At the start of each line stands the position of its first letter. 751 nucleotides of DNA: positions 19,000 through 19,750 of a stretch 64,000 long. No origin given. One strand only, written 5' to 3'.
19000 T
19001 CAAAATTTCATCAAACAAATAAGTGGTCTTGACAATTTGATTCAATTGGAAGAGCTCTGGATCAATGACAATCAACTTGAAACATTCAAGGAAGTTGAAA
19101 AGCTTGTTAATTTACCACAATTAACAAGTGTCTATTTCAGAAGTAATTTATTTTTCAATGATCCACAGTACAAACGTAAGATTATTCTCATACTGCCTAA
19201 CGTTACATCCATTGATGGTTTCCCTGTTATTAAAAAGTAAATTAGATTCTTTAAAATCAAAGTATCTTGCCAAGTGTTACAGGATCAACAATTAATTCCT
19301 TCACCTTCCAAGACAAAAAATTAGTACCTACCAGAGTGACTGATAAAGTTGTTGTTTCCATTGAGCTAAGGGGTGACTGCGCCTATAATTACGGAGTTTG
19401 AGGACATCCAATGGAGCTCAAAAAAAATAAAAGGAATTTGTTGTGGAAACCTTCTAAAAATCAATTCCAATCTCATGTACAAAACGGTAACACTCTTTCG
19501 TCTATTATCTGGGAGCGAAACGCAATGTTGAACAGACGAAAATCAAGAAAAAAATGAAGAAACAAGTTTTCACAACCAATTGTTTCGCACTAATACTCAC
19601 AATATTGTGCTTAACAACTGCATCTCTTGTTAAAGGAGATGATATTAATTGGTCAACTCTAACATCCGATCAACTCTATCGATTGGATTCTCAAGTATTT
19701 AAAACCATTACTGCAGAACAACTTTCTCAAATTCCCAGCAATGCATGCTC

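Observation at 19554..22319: Novel ACSGF-containing approximately 100-aa tandem repeat family in a secreted GPI-type surface protein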

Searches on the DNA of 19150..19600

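Call 79: search_rna_families(source=window, start=19150, end=19600, threshold=evalue, max_evalue=1)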
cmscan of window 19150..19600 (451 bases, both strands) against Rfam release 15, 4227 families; matches with E-value up to 1: 0.
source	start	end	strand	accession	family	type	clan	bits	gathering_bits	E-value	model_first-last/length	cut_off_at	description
